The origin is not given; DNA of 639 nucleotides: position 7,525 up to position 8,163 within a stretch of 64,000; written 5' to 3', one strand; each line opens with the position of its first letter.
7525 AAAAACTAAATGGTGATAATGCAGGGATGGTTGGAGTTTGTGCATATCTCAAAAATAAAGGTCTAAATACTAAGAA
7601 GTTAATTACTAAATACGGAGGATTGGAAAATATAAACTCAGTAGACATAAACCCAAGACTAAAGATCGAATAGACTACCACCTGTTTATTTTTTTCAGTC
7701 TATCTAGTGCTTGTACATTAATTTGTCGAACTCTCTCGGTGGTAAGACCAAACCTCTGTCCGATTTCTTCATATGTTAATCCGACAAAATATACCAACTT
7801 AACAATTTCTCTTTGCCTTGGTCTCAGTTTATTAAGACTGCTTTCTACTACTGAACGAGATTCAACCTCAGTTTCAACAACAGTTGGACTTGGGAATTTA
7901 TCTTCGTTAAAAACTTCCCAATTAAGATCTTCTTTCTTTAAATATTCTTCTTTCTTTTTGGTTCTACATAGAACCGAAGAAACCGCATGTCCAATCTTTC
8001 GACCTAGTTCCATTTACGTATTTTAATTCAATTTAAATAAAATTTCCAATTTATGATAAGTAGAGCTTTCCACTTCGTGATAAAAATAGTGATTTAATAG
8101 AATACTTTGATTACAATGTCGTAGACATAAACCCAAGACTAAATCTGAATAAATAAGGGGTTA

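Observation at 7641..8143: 23-bp perfect direct repeats bracketing a sigma-70 region-4-only mini-gene inserted at the 3' end of tsaD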

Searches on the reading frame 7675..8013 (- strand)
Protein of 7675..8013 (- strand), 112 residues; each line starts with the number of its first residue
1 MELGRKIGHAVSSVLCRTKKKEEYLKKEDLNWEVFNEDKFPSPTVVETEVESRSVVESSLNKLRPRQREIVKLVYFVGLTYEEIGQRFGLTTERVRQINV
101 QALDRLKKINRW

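Call 4: search_protein_families(library=pfam, proteins=[window:7675-8013:-], max_evalue=0.1)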
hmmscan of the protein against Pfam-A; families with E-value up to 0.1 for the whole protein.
window:7675-8013:- (112 aa): 4 families
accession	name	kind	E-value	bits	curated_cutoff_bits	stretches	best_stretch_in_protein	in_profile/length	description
PF04545.22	Sigma70_r4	-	9.3e-19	67.1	24.1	1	60-108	2-50/50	Sigma-70, region 4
PF08281.18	Sigma70_r4_2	-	8.5e-10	38.6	25.7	1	56-97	4-45/54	Sigma-70, region 4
PF07638.17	Sigma70_ECF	-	0.00058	20.2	21.1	1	57-95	127-168/185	ECF sigma factor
PF16509.11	KORA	-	0.019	15.6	26.7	1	56-106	9-58/84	TrfB plasmid transcriptional repressor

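Call 7: find_homologous_proteins(query=window:7675-8013:-)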
Query window:7675-8013:- (112 aa): 1 proteins with E <= 0.001 among 5 candidates.
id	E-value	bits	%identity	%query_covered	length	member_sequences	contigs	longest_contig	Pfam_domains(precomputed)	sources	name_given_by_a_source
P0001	4.4e-66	237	100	100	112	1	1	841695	PF04545.23,PF08281.19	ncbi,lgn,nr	ncbi:MAG: sigma-70 family RNA polymerase sigma factor [bacterium]|nr:MAG: sigma-70 family RNA polyme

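Call 8: find_encoding_contigs(protein=window:7675-8013:-, flank=10000, max_places=10)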
Protein window:7675-8013:- (112 aa): 3 contigs read that carry it; 3 places shown.
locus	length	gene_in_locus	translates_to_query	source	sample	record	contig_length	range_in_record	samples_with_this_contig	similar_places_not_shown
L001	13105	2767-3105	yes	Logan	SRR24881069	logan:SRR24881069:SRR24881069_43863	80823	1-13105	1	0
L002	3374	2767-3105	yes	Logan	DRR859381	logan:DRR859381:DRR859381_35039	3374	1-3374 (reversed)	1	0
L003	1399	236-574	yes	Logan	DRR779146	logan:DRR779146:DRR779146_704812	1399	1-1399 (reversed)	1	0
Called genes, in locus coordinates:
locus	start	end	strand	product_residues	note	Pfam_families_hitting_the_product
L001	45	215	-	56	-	-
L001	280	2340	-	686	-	PF00133:tRNA-synt_1, PF09334:tRNA-synt_1g (weak), PF13603:tRNA-synt_1_2, PF09334:tRNA-synt_1g, PF08264:Anticodon_1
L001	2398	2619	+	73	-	-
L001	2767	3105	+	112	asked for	PF08281:Sigma70_r4_2, PF04545:Sigma70_r4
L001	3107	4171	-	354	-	PF00814:TsaD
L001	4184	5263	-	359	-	PF01300:Sua5_yciO_yrdC, PF02367:TsaE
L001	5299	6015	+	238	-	PF18765:Polbeta (faint)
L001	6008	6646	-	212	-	PF09335:VTT_dom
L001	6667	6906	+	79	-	-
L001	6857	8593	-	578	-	PF12229:PG_binding_4, PF04294:VanW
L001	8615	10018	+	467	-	PF01547:SBP_bac_1, PF13416:SBP_bac_8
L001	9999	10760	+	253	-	PF18765:Polbeta (weak)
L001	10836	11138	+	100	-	PF00166:Cpn10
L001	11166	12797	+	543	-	PF00118:Cpn60_TCP1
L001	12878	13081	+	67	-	-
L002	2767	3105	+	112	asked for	PF08281:Sigma70_r4_2, PF04545:Sigma70_r4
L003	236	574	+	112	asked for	PF08281:Sigma70_r4_2, PF04545:Sigma70_r4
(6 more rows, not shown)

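Call 17: search_protein_representatives(protein=window:7675-8013:-)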
Query: 112 residues. Proteins with E-value up to 0.001 (for the whole library): 1869; up to 1e-10: 6; up to 1e-30: 1. The best 150 are listed.
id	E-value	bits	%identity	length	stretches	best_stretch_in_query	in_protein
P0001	1.4e-66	237.2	100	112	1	1-112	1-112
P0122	3.0e-23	98.0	45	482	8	63-99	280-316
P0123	1.1e-18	83.3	41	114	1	5-112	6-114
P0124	8.2e-15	70.9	39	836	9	65-101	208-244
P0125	3.6e-13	65.6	38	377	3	57-109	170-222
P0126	5.6e-13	65.0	40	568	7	58-108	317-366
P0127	2.3e-10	56.6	40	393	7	61-102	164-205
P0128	3.4e-10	56.0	35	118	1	4-107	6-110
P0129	6.4e-10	55.2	40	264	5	51-106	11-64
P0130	1.3e-09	54.1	38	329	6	63-102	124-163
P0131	2.5e-09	53.3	35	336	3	59-95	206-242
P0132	3.6e-09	52.8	36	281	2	43-107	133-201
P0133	5.5e-09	52.2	32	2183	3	50-108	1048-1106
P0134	5.8e-09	52.1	44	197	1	37-109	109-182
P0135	6.3e-09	52.0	31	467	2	42-109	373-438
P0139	2.2e-08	50.2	39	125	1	8-108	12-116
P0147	5.9e-08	48.8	33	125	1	12-108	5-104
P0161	1.5e-07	47.6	40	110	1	20-108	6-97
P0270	4.3e-06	42.9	33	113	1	7-109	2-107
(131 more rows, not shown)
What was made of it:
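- On Mini-sigma family (this work: P0001, P0123, P0128, P0139, P0147, P0161, P0270): Full-length matches are in call 17.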

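Call 30: find_homologous_proteins(query=A3, max_evalue=0.001)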
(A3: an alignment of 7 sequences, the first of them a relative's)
Query A3 (7 sequences) (112 aa, profile of the alignment): 15 proteins with E <= 0.001 among 1023 candidates.
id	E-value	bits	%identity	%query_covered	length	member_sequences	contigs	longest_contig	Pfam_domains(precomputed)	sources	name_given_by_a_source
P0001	7.6e-41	157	100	100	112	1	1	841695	PF04545.23,PF08281.19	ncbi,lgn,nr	ncbi:MAG: sigma-70 family RNA polymerase sigma factor [bacterium]|nr:MAG: sigma-70 family RNA polyme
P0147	6.2e-39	150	33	87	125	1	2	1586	PF04545.23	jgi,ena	-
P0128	8.2e-39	150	36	84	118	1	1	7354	PF04545.23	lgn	-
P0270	3.9e-37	145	32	92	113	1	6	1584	PF04545.23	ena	-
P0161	2.0e-32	129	37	80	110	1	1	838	PF04545.23,PF08281.19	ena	-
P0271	1.1e-11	63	46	66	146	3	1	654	PF04545.23,PF08281.19,PF04539.23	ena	-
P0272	8.8e-10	57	32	61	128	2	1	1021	PF04545.23,PF04539.23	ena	-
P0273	5.5e-9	54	36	61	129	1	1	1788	PF04545.23,PF04539.23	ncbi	-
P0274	7.7e-9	53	36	57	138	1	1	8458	PF04545.23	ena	-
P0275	2.3e-8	52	37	87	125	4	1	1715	PF04545.23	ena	-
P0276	1.5e-7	49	33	53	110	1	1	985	PF04545.23,PF04539.23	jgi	jgi:RNA polymerase nonessential primary-like sigma factor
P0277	1.7e-5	43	42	47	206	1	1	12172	PF04545.23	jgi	jgi:RNA polymerase sigma factor (sigma-70 family)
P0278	1.2e-4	40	28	64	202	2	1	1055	PF04545.23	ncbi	-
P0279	1.9e-4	39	58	28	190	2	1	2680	PF04545.23,PF04542.21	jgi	jgi:RNA polymerase sigma factor (sigma-70 family)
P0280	3.1e-4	39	34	54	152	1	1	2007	PF04545.23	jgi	jgi:RNA polymerase sigma factor (sigma-70 family)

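Call 36: find_encoding_contigs(protein=P0128, flank=8000, max_places=4)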
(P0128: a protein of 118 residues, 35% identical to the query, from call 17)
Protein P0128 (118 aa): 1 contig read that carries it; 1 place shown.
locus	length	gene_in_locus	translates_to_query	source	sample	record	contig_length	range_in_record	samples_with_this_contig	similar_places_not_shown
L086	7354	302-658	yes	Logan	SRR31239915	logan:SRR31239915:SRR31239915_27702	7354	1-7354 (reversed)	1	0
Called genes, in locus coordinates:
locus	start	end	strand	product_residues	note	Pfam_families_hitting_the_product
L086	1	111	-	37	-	?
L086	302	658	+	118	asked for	PF04545:Sigma70_r4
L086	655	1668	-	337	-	PF00814:TsaD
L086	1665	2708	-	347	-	PF01300:Sua5_yciO_yrdC, PF02367:TsaE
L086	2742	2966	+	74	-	-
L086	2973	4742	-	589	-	PF12229:PG_binding_4, PF04294:VanW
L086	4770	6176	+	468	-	PF01547:SBP_bac_1, PF13416:SBP_bac_8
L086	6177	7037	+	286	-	-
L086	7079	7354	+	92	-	?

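Call 37: find_encoding_contigs(protein=P0270, flank=5000, max_places=6)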
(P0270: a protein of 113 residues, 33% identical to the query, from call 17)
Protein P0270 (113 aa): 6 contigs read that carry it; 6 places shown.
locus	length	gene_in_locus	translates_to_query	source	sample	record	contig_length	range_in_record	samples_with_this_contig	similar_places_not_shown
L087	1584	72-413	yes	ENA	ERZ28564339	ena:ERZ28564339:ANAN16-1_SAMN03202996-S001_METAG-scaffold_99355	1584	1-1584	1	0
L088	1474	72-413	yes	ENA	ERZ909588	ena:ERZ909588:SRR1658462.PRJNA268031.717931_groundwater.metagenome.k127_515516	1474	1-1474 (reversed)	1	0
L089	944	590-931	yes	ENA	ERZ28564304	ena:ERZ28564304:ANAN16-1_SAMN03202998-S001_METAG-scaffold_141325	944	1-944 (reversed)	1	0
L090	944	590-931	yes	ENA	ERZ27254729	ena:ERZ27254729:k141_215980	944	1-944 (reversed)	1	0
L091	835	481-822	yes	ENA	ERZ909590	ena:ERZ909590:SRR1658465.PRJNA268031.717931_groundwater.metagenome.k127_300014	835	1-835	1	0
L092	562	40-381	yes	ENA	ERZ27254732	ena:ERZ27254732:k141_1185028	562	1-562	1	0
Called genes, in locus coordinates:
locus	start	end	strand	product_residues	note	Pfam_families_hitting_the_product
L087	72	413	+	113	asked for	PF04545:Sigma70_r4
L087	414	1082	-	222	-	PF00565:SNase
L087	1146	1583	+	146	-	?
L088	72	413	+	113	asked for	PF04545:Sigma70_r4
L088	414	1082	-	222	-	PF00565:SNase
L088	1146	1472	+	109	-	?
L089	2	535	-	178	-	?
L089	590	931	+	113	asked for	PF04545:Sigma70_r4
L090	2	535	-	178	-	?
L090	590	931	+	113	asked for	PF04545:Sigma70_r4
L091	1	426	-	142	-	?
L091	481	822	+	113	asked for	PF04545:Sigma70_r4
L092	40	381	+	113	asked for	PF04545:Sigma70_r4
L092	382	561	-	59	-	?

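Call 38: find_encoding_contigs(protein=P0123, flank=8000, max_places=5)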
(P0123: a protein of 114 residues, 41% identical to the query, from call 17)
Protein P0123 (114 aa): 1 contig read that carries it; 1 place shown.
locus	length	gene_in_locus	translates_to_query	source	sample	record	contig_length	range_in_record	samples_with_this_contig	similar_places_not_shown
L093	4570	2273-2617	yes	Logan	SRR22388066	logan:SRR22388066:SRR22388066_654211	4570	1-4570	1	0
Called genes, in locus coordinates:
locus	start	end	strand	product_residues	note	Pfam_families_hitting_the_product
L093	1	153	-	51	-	?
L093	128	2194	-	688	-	PF00133:tRNA-synt_1, PF09334:tRNA-synt_1g, PF13603:tRNA-synt_1_2, PF09334:tRNA-synt_1g, PF00133:tRNA-synt_1, PF08264:Anticodon_1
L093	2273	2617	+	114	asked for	PF07638:Sigma70_ECF (weak), PF08281:Sigma70_r4_2, PF04545:Sigma70_r4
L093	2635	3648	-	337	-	PF00814:TsaD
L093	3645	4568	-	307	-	?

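Call 39: find_encoding_contigs(protein=P0147, flank=5000, max_places=4)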
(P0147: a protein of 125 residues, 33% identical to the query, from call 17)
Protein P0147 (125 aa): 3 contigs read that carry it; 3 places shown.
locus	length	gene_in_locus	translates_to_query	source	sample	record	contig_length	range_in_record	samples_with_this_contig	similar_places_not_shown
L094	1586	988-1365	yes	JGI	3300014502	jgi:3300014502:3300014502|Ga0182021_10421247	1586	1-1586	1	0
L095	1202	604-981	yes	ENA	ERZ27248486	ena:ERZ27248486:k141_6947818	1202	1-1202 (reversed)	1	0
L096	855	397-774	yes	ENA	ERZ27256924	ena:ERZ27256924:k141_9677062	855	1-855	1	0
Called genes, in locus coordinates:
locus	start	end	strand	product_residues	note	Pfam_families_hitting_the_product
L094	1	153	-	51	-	?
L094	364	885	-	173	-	-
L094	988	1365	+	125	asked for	PF04545:Sigma70_r4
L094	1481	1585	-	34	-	?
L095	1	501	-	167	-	?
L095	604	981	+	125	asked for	PF04545:Sigma70_r4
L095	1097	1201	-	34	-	?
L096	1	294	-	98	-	?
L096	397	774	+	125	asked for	PF04545:Sigma70_r4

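Call 48: find_related_loci(query=A4, collection=metagenome_contigs, flank=5000)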
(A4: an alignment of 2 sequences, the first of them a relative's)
Query A4 (112 aa) in metagenome_contigs; peptide patterns used: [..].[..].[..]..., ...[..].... (x = any residue, [..] = any of these).
600 stretches matched a pattern (row limit reached: there are more); 65 encode a relative of the query (tblastn E <= 1e-3); 65 distinct loci.
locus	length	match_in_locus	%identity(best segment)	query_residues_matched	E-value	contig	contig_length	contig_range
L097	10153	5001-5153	39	47-97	8e-9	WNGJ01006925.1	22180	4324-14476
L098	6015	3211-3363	39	47-97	8e-9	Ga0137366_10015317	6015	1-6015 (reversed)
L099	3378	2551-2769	38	40-109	1e-8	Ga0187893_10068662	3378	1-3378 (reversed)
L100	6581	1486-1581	73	66-98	3e-8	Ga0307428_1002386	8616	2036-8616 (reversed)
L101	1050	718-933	35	29-109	3e-8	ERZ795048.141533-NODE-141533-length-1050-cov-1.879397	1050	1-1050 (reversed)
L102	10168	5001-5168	39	56-111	4e-8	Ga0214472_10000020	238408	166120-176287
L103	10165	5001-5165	45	59-108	1e-7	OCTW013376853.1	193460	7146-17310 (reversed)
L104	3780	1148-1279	50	60-103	1e-7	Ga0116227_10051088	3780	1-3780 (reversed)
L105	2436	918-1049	48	60-103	2e-7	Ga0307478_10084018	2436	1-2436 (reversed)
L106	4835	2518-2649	48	60-103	2e-7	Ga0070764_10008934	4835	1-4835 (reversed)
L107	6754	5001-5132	48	60-103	2e-7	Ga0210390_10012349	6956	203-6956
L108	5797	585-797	32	38-108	3e-7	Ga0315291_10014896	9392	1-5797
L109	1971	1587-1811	37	39-112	4e-7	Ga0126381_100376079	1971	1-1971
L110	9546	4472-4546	76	74-98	5e-7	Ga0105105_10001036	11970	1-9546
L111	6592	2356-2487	45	60-103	6e-7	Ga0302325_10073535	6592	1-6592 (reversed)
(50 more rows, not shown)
